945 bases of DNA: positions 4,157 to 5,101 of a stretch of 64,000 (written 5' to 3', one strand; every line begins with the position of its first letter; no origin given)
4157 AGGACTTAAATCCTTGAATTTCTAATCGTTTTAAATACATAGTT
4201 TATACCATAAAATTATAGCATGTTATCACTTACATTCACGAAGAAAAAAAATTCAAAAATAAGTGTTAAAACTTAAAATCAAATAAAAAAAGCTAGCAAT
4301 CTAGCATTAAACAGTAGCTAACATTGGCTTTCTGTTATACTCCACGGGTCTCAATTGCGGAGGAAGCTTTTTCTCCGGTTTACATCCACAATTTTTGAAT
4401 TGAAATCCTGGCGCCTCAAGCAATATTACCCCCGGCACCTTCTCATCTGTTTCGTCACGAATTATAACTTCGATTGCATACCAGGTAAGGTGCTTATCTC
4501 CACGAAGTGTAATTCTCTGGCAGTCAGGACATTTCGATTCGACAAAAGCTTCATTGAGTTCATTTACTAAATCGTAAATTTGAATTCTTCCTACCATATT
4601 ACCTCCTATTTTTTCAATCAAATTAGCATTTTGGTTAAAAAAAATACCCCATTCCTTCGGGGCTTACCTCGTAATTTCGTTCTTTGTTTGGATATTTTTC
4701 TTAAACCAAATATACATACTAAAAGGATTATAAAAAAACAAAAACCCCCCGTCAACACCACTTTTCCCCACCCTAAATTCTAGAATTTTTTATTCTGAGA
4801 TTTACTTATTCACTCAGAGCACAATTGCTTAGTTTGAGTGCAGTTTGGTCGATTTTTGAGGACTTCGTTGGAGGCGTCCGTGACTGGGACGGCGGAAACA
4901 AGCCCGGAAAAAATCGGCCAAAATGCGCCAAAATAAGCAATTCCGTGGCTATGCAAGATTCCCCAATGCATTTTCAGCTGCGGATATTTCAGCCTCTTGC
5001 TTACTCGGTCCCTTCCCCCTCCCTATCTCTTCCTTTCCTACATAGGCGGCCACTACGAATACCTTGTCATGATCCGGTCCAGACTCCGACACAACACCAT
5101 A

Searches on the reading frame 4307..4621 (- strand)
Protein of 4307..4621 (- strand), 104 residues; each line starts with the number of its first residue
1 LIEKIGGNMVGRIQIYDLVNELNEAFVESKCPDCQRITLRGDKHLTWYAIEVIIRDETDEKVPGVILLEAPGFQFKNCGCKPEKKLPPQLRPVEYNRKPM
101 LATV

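Call 45: find_encoding_contigs(protein=window:4307-4621:-, flank=6000, max_places=10)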
Protein window:4307-4621:- (104 aa): no gene with exactly this product is on record in the collection.

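Call 84: search_protein_families(library=pfam, proteins=[window:4307-4597:-], max_evalue=1)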
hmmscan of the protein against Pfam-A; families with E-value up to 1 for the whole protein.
window:4307-4597:- (96 aa): 0 families

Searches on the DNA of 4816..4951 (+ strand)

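Call 60: build_rna_model(alignment_id=A4, structure=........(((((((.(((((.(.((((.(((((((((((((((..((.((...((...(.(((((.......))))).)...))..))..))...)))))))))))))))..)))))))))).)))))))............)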
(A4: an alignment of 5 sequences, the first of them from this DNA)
Model R1 built from alignment A4 (5 sequences, 143 columns); structure: as given.
model positions 136; base pairs 44; branch points 0; effective number of sequences 1.1; information 0.591 bits per position. Calibrated on 0.2 Mb of random sequence (short: E-values are rough).
structure used (alignment columns):
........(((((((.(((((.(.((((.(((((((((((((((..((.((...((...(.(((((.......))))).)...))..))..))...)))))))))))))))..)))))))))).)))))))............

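Call 61: search_with_rna_model(model_id=R1, sources=[window, L001, L016, L017, L019, L021, L022, L023, L026, L027, L028, L033, L034, L035, L036], max_evalue=10)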
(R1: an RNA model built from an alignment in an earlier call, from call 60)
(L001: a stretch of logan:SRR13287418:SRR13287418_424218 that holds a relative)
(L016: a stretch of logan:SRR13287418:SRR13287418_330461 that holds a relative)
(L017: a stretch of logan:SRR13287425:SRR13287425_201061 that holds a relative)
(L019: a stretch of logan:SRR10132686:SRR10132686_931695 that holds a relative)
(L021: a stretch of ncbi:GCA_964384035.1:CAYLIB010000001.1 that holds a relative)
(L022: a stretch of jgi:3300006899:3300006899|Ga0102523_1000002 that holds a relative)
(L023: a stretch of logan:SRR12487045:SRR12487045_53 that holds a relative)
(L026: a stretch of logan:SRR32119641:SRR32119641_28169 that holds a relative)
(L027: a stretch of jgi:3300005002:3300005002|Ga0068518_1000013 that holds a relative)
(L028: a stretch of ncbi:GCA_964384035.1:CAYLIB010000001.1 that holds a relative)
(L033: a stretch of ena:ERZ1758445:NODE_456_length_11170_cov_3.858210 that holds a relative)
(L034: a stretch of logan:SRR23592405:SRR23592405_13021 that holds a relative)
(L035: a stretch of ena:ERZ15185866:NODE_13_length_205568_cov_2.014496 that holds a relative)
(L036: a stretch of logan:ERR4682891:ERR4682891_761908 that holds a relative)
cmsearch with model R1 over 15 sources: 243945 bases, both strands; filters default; matches with E-value up to 10: 23.
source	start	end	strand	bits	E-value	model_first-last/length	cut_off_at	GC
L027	10687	10821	-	146.7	1.4e-35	1-136/136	no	0.52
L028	10687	10821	-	146.7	1.4e-35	1-136/136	no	0.52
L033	10691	10827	-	141.2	3.8e-34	1-136/136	no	0.45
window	4816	4952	+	137.7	3.2e-33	1-136/136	no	0.49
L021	14062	14198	-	135.3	1.3e-32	1-136/136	no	0.51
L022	11287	11423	-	135.3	1.3e-32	1-136/136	no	0.51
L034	7100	7236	-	128.9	6.2e-31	1-136/136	no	0.52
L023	11300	11411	-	101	1.3e-23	25-136/136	5'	0.51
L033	1114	1249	-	98.3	6.3e-23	1-136/136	no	0.5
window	21505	21574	+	68.6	3.8e-15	33-102/136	no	0.61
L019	23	92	-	68.6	3.8e-15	33-102/136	no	0.61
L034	7103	7238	+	42.9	2.1e-08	1-136/136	no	0.52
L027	10690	10824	+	38.2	3.4e-07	1-136/136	no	0.53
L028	10690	10824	+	38.2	3.4e-07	1-136/136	no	0.53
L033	1124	1242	+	36.3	1.1e-06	8-126/136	no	0.45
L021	14065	14201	+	33.9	4.7e-06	1-136/136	no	0.53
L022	11290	11426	+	33.9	4.7e-06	1-136/136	no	0.53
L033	10694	10830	+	33.8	4.8e-06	1-136/136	no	0.47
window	4814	4949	-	33.1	7.3e-06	1-136/136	no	0.5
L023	11303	11411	+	22.9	0.0036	1-110/136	3'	0.52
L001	14061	14100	-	18.9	0.04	96-136/136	5'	0.47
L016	1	124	-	16.1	0.21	1-89/136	3'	0.44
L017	1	124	-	16.1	0.21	1-89/136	3'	0.44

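Call 79: search_with_rna_model(model_id=R1, sources=[L037, L040, L038, L039], max_evalue=1)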
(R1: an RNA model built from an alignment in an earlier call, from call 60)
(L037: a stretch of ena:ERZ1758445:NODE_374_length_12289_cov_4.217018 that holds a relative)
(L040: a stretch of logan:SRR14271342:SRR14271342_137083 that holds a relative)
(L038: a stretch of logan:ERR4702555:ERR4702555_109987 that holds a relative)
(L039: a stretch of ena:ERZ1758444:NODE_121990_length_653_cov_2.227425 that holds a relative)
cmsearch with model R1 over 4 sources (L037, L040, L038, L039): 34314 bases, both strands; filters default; matches with E-value up to 1: 1.
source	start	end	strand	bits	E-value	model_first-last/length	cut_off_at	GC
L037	8467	8602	-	121.8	6.4e-30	1-136/136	no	0.46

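Call 87: search_with_rna_model(model_id=R1, sources=[window, L021, L028, L033, L034, L037], max_evalue=1e-20, make_alignment=true)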
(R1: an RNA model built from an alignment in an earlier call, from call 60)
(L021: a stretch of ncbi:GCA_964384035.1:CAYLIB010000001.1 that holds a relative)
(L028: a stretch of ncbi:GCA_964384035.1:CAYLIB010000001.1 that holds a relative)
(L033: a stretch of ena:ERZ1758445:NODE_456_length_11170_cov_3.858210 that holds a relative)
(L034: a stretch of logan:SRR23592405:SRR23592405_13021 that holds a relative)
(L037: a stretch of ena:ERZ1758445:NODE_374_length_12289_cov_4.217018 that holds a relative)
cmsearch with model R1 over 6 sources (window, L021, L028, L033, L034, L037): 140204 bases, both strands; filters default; matches with E-value up to 1e-20: 7.
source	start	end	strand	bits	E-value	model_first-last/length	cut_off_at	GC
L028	10687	10821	-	146.7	7.9e-36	1-136/136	no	0.52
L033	10691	10827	-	141.2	2.2e-34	1-136/136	no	0.45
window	4816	4952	+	137.7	1.8e-33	1-136/136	no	0.49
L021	14062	14198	-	135.3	7.5e-33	1-136/136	no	0.51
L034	7100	7236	-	128.9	3.6e-31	1-136/136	no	0.52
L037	8467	8602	-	121.8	2.6e-29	1-136/136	no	0.46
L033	1114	1249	-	98.3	3.6e-23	1-136/136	no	0.5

Alignment A6: 7 matches aligned to the model, 141 columns, each read 5' to 3' on its own strand. Consensus structure (alignment columns), stored with it:
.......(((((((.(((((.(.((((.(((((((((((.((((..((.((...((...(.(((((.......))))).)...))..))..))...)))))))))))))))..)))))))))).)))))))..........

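Call 92: search_with_rna_model(model_id=R1, sources=[L041, L042, L043, L044, L045, L046, L047, L048], max_evalue=1)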
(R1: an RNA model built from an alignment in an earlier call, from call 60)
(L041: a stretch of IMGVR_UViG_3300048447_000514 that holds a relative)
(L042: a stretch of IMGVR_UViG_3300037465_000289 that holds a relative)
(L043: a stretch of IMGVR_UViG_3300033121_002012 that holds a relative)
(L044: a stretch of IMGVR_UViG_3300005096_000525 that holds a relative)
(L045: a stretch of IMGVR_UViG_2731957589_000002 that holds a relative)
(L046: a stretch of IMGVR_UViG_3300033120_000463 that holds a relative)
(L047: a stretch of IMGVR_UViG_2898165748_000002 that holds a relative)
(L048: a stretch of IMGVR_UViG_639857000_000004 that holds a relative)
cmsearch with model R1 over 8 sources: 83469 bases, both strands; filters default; matches with E-value up to 1: 2.
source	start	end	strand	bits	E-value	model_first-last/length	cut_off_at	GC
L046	2114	2143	-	17.6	0.029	53-82/136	no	0.7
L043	4435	4460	+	16.9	0.043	55-80/136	no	0.73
